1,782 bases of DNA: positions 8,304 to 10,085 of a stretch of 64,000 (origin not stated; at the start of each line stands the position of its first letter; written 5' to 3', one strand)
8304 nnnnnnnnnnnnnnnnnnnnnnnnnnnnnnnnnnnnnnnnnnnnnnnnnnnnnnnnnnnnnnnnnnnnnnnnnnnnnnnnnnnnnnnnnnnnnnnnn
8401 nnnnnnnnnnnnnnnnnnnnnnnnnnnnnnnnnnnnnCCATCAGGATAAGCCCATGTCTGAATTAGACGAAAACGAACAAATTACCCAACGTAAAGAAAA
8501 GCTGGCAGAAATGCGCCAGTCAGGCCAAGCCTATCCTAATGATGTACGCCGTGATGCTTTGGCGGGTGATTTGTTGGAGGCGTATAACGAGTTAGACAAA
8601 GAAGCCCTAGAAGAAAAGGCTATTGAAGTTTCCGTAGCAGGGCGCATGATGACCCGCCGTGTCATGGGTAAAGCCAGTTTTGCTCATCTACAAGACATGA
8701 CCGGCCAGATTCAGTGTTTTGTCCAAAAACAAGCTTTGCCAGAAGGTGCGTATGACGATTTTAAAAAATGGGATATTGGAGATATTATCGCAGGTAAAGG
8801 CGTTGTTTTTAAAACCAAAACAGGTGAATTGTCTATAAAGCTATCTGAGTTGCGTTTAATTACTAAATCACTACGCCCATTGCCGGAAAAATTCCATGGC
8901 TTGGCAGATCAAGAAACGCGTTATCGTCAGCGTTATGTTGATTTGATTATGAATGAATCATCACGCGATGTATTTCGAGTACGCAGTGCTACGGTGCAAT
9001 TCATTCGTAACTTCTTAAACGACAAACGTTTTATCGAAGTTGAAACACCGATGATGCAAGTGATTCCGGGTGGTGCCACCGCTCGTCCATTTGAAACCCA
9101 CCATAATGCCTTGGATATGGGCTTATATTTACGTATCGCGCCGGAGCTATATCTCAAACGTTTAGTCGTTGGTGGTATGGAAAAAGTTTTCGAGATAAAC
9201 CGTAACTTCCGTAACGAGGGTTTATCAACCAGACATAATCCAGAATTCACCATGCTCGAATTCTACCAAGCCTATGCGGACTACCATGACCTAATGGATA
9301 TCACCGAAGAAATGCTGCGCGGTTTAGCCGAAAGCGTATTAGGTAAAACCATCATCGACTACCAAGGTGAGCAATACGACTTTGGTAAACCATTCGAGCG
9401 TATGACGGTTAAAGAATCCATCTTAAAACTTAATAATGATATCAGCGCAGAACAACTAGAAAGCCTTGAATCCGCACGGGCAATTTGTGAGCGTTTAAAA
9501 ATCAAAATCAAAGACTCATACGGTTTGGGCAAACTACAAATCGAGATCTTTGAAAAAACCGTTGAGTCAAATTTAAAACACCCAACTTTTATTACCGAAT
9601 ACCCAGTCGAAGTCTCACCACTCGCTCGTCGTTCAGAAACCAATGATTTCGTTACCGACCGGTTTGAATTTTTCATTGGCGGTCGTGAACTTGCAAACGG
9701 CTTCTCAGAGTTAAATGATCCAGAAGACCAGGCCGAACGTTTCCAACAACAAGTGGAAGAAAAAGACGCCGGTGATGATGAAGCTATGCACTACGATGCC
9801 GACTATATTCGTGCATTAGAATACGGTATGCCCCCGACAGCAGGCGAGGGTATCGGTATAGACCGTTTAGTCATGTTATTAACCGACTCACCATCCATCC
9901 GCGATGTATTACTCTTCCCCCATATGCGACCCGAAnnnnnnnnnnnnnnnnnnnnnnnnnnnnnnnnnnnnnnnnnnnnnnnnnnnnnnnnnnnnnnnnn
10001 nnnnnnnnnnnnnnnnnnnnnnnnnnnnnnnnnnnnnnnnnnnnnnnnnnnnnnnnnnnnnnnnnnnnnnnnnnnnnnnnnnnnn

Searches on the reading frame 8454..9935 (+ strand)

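Call 55: search_protein_families(library=pfam, proteins=[window:8454-9935:+], max_evalue=0.00001)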
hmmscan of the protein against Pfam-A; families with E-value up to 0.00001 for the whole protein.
window:8454-9935:+ (494 aa): 2 families
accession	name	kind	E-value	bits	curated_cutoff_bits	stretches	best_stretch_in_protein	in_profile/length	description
PF00152.25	tRNA-synt_2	-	8.1e-95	317.9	25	1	152-491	1-307/308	tRNA synthetases class II (D, K and N)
PF01336.31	tRNA_anti-codon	-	1.1e-16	61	27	1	59-136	1-75/75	OB-fold nucleic acid binding domain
